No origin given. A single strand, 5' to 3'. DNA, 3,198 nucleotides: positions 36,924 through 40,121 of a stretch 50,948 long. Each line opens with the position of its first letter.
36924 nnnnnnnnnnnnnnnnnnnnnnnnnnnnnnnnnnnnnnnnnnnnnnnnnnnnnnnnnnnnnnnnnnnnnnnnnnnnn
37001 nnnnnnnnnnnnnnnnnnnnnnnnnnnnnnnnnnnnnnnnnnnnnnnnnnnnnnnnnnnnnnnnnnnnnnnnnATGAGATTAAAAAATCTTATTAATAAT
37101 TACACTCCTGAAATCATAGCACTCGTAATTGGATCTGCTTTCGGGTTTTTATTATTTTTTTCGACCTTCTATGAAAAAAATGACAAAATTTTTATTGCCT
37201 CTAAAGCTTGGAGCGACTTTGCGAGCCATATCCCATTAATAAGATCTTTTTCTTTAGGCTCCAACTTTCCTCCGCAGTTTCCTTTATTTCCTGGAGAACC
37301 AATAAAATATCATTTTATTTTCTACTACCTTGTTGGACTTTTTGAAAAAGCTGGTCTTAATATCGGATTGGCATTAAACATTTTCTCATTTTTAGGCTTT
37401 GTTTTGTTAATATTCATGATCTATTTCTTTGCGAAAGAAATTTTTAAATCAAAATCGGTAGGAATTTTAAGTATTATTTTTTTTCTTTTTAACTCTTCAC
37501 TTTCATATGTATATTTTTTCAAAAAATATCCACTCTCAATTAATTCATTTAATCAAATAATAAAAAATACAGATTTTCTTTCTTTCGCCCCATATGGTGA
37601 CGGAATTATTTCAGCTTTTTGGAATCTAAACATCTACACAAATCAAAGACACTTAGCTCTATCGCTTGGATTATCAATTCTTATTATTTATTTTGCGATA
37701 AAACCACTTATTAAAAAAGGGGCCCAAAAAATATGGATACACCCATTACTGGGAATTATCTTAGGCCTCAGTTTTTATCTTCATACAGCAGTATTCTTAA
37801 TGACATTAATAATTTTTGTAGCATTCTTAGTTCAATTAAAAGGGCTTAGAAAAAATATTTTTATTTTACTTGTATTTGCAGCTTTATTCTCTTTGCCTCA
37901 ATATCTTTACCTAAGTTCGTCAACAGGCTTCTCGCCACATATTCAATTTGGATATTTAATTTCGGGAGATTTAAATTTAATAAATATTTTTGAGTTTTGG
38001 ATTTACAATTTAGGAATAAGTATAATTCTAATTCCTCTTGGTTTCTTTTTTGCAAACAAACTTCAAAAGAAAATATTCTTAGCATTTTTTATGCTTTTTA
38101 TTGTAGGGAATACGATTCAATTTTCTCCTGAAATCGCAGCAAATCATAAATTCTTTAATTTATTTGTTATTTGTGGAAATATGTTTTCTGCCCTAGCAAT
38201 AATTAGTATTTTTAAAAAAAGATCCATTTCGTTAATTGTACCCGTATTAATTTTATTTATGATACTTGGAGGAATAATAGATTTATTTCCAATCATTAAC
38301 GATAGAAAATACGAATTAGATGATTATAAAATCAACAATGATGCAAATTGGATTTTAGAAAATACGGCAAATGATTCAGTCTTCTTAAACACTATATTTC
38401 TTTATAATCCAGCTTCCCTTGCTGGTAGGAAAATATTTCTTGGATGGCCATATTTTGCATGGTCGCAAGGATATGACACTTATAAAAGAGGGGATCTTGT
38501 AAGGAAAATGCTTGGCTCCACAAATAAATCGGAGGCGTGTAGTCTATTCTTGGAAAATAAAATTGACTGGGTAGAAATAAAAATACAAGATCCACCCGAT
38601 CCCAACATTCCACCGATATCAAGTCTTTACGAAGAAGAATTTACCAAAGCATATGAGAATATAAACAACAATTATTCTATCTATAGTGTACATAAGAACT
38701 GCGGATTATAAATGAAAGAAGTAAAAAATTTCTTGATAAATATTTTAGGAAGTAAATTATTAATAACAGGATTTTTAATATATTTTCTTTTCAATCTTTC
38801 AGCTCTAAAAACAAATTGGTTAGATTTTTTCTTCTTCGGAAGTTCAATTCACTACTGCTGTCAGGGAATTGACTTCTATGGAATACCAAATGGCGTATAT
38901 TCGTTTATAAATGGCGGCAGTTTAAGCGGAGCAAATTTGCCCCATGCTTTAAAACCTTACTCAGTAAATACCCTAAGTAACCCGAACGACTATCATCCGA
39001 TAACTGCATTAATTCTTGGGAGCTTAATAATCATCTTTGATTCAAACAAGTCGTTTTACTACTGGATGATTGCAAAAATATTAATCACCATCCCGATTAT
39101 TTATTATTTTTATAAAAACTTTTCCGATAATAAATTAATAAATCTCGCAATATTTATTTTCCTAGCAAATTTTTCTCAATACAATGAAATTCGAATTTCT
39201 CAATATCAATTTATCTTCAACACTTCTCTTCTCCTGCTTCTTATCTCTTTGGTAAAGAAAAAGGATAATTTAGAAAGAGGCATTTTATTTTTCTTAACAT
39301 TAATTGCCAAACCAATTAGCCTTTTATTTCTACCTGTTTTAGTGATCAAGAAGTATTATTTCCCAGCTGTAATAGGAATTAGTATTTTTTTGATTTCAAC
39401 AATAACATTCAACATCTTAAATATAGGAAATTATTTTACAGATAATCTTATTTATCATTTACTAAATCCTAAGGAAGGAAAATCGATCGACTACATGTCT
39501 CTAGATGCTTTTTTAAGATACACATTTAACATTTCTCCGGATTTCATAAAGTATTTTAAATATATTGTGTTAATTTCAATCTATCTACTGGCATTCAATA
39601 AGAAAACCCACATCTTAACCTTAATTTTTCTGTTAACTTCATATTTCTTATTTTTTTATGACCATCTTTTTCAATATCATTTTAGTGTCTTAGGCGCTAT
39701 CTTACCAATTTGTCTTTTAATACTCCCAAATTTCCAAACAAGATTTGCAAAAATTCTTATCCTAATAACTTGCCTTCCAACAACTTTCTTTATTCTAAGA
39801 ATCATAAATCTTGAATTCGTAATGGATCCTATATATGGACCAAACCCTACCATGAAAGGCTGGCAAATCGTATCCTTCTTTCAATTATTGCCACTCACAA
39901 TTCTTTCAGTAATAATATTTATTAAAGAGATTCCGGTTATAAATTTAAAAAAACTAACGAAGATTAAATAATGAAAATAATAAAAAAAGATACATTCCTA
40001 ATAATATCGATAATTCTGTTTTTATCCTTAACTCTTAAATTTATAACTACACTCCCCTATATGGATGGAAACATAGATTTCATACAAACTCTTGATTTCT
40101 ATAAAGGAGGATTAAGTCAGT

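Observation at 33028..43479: Nine-gene translationally coupled operon linking PilN/PilO-like proteins, an LPPTG-anchored surface protein, a flavoprotein and four consecutive GT-C-like membrane proteins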

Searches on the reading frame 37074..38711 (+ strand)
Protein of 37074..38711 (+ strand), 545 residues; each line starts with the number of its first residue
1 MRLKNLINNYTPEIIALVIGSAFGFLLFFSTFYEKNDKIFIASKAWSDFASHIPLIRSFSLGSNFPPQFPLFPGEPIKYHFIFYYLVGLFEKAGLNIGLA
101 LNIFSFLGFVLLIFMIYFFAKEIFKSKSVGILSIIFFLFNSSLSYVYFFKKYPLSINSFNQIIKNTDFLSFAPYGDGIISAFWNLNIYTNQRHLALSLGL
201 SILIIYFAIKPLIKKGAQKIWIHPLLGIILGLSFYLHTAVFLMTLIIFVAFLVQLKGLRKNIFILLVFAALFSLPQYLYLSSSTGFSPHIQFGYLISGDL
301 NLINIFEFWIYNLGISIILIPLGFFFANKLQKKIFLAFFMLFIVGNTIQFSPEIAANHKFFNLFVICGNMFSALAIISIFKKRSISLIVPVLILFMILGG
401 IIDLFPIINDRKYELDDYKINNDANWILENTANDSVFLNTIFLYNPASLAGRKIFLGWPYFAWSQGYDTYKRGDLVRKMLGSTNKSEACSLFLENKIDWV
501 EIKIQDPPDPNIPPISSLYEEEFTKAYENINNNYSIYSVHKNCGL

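Call 5: search_protein_families(library=pfam, proteins=[window:37074-38711:+], max_evalue=1)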
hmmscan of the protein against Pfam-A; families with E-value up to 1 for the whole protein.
window:37074-38711:+ (545 aa): 0 families

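Call 6: search_protein_families(library=ncbifam, proteins=[window:37074-38711:+], max_evalue=1)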
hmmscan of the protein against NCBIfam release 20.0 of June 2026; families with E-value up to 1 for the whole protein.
window:37074-38711:+ (545 aa): 2 families
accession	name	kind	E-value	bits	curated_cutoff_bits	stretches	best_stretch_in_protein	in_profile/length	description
TIGR04176.1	MarR_EPS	equivalog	0.019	15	88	1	189-220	19-50/105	MarR family EPS-associated transcriptional regulator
NF041581.1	SosA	equivalog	0.13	12.5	60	1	234-255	9-30/77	DNA damage-induced cell division inhibitor SosA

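Call 25: search_solved_structures(query=A1, max_evalue=10, show_alignments=2)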
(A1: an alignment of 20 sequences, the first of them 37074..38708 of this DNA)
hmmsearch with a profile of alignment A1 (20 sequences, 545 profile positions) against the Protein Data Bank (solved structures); distinct sequences matched with E-value up to 10: 0.

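Call 42: find_homologous_proteins(query=window:37074-38708:+, max_evalue=0.001)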
Query window:37074-38708:+ (545 aa): 1589 proteins with E <= 0.001 among 8000 candidates; the best 120 are listed.
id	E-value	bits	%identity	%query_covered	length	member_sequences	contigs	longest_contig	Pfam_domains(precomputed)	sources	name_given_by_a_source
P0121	2.5e-290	982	81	100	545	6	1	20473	-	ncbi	-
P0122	9.2e-284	960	79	100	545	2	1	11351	-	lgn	-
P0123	2.3e-282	956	79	100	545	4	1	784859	-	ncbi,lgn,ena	-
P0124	3.4e-280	949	78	100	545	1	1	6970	-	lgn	-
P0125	2.5e-278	942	76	100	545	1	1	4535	-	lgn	-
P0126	1.2e-273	927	77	100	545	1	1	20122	-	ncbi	-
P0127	2.4e-271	919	76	100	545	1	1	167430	-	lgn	-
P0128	6.6e-249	845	71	100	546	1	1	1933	-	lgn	-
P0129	3.9e-247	840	70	100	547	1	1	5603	-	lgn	-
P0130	1.0e-242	825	68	100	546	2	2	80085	-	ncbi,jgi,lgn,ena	-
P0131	8.6e-242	822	68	100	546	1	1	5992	-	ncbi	-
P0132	2.4e-241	820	68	100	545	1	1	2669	-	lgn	-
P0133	2.1e-238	811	67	100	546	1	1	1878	-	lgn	-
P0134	4.8e-237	806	68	98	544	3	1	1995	-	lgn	-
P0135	1.1e-230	785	66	100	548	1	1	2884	-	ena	-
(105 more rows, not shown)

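Call 55: predict_structure(alignment_id=A5)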
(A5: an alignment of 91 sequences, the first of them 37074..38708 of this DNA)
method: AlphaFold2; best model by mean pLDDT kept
length: 545 residues; sequences in the alignment: 91
mean_pLDDT: 88.5   pTM: 0.89
mean pLDDT of the five models: 88.5, 87.3, 86.6, 85.1, 83.7
residues with pLDDT >= 90: 337; 70-90: 162; 50-70: 44; < 50: 2
segments of 3 or more residues with pLDDT < 50: none
pLDDT, mean of each block of 10 residues (from residue 1): 83 95 92 92 73 90 80 61 92 94 94 98 97 93 87 93 86 55 61 92 97 86 97 92 97 95 98 90 75 70 85 92 97 98 90 77 94 97 92 93 88 91 97 93 88 83 77 91 96 94 87 91 96 95 83
secondary structure, 60 per line:
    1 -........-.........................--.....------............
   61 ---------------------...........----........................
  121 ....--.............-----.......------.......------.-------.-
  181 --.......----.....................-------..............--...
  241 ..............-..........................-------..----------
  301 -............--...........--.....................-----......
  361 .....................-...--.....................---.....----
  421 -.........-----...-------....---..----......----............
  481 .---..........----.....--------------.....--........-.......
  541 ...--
elements in order: H2-9 H11-31 E32-35 E38-42 H49-60 H82-92 H97-124 H127-139 H145-151 H158-164 H183-189 H194-214 H222-235 H238-254 H256-281 H302-313 H316-326 H329-347 H355-381 H388-408 E412-416 H422-430 E436-438 H446-449 H459-464 H469-481 H485-494 E499-503 H518-522 E525-529 E534-538 H539-543
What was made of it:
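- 37074..38711 (+): g6: GT-C glycosyltransferase, a distant paralogue of DUF2298, with about 10 TM helices and a C-terminal extracytoplasmic domain. D48 is invariant in the first loop. The AF2 model has pLDDT 88.5 (call 55).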

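Call 59: fold_search(model_id=the predicted structure, library=pdb)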
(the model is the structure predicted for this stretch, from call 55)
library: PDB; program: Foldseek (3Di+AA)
matches with E <= 10: 262; with E <= 0.001: 13
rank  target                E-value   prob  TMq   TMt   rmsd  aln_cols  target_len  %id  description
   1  7zlh_A                6.9e-08  1.00  0.40  0.35  15.6       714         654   14  Cryo-EM structure of C-mannosyltransferase CeDPY19, in apo state, bound to CMT2-Fab and anti-Fab nanobody (released 2023-01-11)
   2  7zlg_A                3.9e-07  1.00  0.39  0.34  15.1       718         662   15  Cryo-EM structure of C-mannosyltransferase CeDPY19, in complex with acceptor peptide and bound to CMT2-Fab and anti-Fa (released 2023-01-11)
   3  7zli_A                1.1e-06  1.00  0.41  0.35  14.9       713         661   14  Cryo-EM structure of C-mannosyltransferase CeDPY19, in complex with Dol25-P-Man and bound to CMT2-Fab and anti-Fab nan (released 2023-01-11)
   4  5gmy_A                8.2e-06  1.00  0.48  0.34   9.0       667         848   13  Crystal structure of the Archaeoglobus fulgidus oligosaccharyltransferase (O29867_ARCFU) tethered with an acceptor pep (released 2017-02-01)
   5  9n9j_I                8.5e-06  1.00  0.40  0.33  15.2       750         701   11  Structure of a GRP94 folding intermediate engaged with a CCDC134- and FKBP11-bound secretory translocon (released 2025-11-19)
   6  3waj                  1.1e-05  1.00  0.43  0.32  14.5       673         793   14  Crystal structure of the Archaeoglobus fulgidus oligosaccharyltransferase (O29867_ARCFU) complex with Zn and sulfate (released 2013-10-30)
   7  3wak                  1.6e-05  1.00  0.48  0.33   9.2       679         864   14  Crystal structure of the Archaeoglobus fulgidus oligosaccharyltransferase (O29867_ARCFU) in the apo form (released 2013-10-30)
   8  7e9s_A                1.6e-05  1.00  0.48  0.33  12.4       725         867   14  Archaeal oligosaccharyltransferase AglB from Archaeoglobus fulgidus in complex with an inhibitory peptide and a dolich (released 2021-09-08)
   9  8if8_C                1.8e-05  1.00  0.56  0.51   6.7       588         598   10  Arabinosyltransferase AftA (released 2023-05-31)
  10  8if8_B                8.4e-05  1.00  0.53  0.47   8.1       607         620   10  Arabinosyltransferase AftA (released 2023-05-31)
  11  5ogl_A                2.0e-04  1.00  0.45  0.36  11.5       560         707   13  Structure of bacterial oligosaccharyltransferase PglB in complex with an acceptor peptide and an lipid-linked oligosac (released 2017-10-25)
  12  3rce_A                3.0e-04  1.00  0.50  0.41   8.5       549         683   13  Bacterial oligosaccharyltransferase PglB (released 2011-06-15)
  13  6gxc_A                7.3e-04  1.00  0.46  0.37  11.3       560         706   13  Bacterial oligosaccharyltransferase PglB in complex with an inhibitory peptide and a reactive lipid-linked oligosaccha (released 2018-11-14)
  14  9dlf_C                4.0e-02  0.99  0.37  0.34   8.0       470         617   12  Arabinosyltransferase AftB in complex with Fab_B3 (released 2025-06-25)
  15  9i5k_A                1.5e-01  0.80  0.29  0.32  17.5       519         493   13  Structure of the Chaetomium thermophilum Pmt4 homodimer (C2 symmetry) (released 2025-12-24)
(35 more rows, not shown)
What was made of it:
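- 37074..38711 (+): Foldseek's top 15 matches are all GT-C (call 59).
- On GT-C glycosyltransferase superfamily: The g6 model (pLDDT 88.5) has DPY19, AglB, STT3, AftA and PglB as top matches, at E 7e-8 to 7e-4 (calls 55, 59).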

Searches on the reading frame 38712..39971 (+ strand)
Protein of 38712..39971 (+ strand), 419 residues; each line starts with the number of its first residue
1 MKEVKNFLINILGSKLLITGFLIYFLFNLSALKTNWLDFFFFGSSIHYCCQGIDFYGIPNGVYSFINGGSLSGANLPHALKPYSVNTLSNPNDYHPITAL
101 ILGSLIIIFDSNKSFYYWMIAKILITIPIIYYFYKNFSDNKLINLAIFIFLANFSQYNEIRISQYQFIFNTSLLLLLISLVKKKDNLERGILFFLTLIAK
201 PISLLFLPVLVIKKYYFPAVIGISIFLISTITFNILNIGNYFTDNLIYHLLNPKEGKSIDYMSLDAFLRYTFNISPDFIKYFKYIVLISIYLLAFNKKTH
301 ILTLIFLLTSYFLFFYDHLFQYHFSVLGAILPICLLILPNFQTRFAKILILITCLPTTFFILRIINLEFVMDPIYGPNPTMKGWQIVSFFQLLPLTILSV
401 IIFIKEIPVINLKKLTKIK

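Call 5: search_protein_families(library=pfam, proteins=[window:38712-39971:+], max_evalue=1)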
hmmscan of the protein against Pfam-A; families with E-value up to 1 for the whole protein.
window:38712-39971:+ (419 aa): 1 family
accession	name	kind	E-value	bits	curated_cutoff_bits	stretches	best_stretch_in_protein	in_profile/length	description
PF09594.16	GT87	-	0.00023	21.5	25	1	95-249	3-162/237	Glycosyltransferase family 87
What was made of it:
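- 38712..39971 (+): g7: GT-C glycosyltransferase of the GT87/DUF2029 type (PimE-like). D38 and D54 are invariant. Pfam GT87 E 2e-4 (call 5).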

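Call 6: search_protein_families(library=ncbifam, proteins=[window:38712-39971:+], max_evalue=1)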
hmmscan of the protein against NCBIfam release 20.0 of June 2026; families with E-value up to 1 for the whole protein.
window:38712-39971:+ (419 aa): 0 families

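Call 45: find_homologous_proteins(query=window:38712-39968:+, max_evalue=0.001)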
Query window:38712-39968:+ (419 aa): 53 proteins with E <= 0.001 among 8000 candidates.
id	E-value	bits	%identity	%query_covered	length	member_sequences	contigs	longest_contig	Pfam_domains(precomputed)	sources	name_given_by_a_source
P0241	8.5e-264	893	100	100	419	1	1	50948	-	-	-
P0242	2.3e-227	773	83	100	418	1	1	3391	-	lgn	-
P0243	6.5e-227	772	83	100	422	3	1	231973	-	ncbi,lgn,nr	ncbi:MAG: DUF2029 domain-containing protein [Candidatus Levybacteria bacterium]|nr:DUF2029 domain-co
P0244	2.3e-221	753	82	100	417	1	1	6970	PF09594.17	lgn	-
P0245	2.8e-214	730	81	99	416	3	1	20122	PF09594.17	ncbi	-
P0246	6.0e-212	722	78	100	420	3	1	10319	PF09594.17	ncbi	-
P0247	8.1e-211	719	80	99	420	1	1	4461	PF09594.17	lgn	-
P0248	7.4e-210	716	79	100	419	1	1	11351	-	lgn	-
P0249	7.3e-209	712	78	100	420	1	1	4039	-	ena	-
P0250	1.7e-168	579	65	97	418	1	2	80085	PF09594.17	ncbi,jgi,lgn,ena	-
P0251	3.2e-158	545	62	97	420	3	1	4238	-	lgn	-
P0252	3.7e-158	545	63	100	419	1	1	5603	-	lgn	-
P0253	7.7e-153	528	61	93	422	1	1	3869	-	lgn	-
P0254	1.7e-150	520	61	100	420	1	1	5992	-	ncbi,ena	-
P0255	1.5e-148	514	58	100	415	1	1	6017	-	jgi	jgi:hypothetical protein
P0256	2.0e-148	513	60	93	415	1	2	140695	PF09594.17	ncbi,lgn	-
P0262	5.7e-137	475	56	97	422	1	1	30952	PF09594.17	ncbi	-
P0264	3.4e-134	466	58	93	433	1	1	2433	PF09594.17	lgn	-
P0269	6.3e-131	456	57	97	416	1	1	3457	PF09594.17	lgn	-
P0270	1.8e-130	454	54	97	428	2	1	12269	PF09594.17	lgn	-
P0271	4.6e-130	453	55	97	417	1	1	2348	PF09594.17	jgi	jgi:hypothetical protein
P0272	7.5e-130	452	52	97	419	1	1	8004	PF09594.17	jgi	jgi:hypothetical protein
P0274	4.9e-128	446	55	99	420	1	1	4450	PF09594.17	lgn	-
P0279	7.1e-126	439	56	97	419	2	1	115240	PF09594.17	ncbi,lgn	-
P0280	2.2e-123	431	52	97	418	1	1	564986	PF09594.17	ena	-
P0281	1.4e-122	428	52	94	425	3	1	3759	PF09594.17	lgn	-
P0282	4.0e-122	427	51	97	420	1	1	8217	PF09594.17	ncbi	-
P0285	6.3e-112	393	50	98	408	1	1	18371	PF09594.17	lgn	-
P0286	6.5e-110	386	49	99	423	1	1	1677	PF09594.17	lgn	-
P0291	7.0e-77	278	37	95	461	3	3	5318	PF09594.17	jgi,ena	-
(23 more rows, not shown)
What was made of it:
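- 38712..39971 (+): Relatives carry PF09594 (call 45).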

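Call 57: predict_structure(alignment_id=A6)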
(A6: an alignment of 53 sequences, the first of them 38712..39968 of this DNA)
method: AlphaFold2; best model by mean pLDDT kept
length: 419 residues; sequences in the alignment: 53
mean_pLDDT: 91.0   pTM: 0.91
mean pLDDT of the five models: 91.0, 90.8, 90.6, 89.4, 89.3
residues with pLDDT >= 90: 302; 70-90: 95; 50-70: 22; < 50: 0
segments of 3 or more residues with pLDDT < 50: none
pLDDT, mean of each block of 10 residues (from residue 1): 92 96 94 87 70 86 95 87 87 94 95 91 95 97 97 89 89 98 97 97 95 98 98 96 89 71 89 92 96 95 98 88 93 98 97 88 91 83 92 96 85 55
secondary structure, 60 per line:
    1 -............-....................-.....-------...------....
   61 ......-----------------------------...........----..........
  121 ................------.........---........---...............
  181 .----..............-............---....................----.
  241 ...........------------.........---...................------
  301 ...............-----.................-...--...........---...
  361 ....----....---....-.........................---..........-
elements in order: H2-13 H15-34 H36-40 H57-66 H96-106 H111-136 H143-151 H155-162 H166-181 H186-199 H201-212 H216-235 H240-251 H264-272 H276-294 H301-315 H321-337 H344-354 H358-364 E369-372 E376-379 H381-405 H409-418
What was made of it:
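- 38712..39971 (+): The AF2 model has pLDDT 91 (call 57).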

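Call 60: fold_search(model_id=the predicted structure, library=pdb)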
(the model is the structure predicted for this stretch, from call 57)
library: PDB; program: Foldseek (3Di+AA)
matches with E <= 10: 69; with E <= 0.001: 2
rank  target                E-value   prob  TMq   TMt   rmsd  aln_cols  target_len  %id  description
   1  9dm5                  9.9e-05  1.00  0.61  0.66   5.7       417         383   14  Product-Bound mannosyltransferase PimE (released 2025-06-25)
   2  9wno_A                2.5e-04  1.00  0.59  0.61   6.7       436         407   15  Cryo-EM structure of Candida glabrata GPI mannosyltransferase I bound to Dol-P-Man (released 2025-12-03)
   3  9dm7_A                1.7e-03  1.00  0.61  0.68   5.3       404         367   16  mannosyltransferase PimE in complex with Fab_E6 (released 2025-06-25)
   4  9ub7_B                2.0e-03  1.00  0.53  0.56   7.6       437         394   14  Structure of glycosylphosphatidylinositol transamidase,state 1 (released 2026-04-08)
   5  7w72_U                6.3e-03  1.00  0.59  0.58   6.3       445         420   12  Structure of a human glycosylphosphatidylinositol (GPI) transamidase (released 2022-02-16)
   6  8imx_U                7.8e-03  1.00  0.59  0.58   6.3       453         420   12  Cryo-EM structure of GPI-T with a chimeric GPI-anchored protein (released 2023-08-16)
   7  6snh_X                1.5e-02  1.00  0.47  0.42   9.8       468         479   14  Cryo-EM structure of yeast ALG6 in complex with 6AG9 Fab and Dol25-P-Glc (released 2020-03-11)
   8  7wld_U                2.2e-02  1.00  0.57  0.57   6.5       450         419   12  Cryo-EM structure of the human glycosylphosphatidylinositol transamidase complex at 2.53 Angstrom resolution (released 2022-04-27)
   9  9s6s_A                9.3e-02  0.97  0.39  0.31   9.9       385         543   12  Ternary cryo-EM structure of human ALG9 with Dol25-PP-GlcNAc2Man6, Dol25-P-Man and Fab (released 2026-03-18)
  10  9s6t_A                2.6e-01  0.87  0.38  0.35   9.5       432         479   11  Ternary cryo-EM structure of chicken ALG12 with Dol25-PP-GlcNAc2Man7, Dol25-P-Man, and Fab (released 2026-03-18)
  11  5ezm                  5.2e-01  0.63  0.36  0.30  13.7       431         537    7  Crystal Structure of ArnT from Cupriavidus metallidurans in the apo state (released 2016-02-17)
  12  9s6u_A                5.4e-01  0.85  0.44  0.36  12.1       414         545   11  Ternary cryo-EM structure of human ALG9 with Dol25-PP-GlcNAc2Man8, Dol25-P-Man and Fab (released 2026-03-18)
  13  6t1z                  1.0e+00  0.08  0.17  0.17  19.1       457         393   11  LmrP from L. lactis, in an outward-open conformation, bound to Hoechst 33342 (released 2020-07-29)
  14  6z70_A                1.5e+00  0.06  0.17  0.16  21.5       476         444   11  Structure of the MATE family multidrug resistance transporter Aq_128 from Aquifex aeolicus in the outward-facing state (released 2021-12-01)
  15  8vlv_B                1.6e+00  0.06  0.14  0.12  21.4       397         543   14  Cryo-EM structure of human HGSNAT in inactive state (released 2024-06-26)
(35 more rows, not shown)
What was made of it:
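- GT-C folds of g6 and g7: calls 55, 57, 59, 60.
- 38712..39971 (+): Foldseek matches PimE 9dm5 with TM 0.61/0.66 (call 60).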
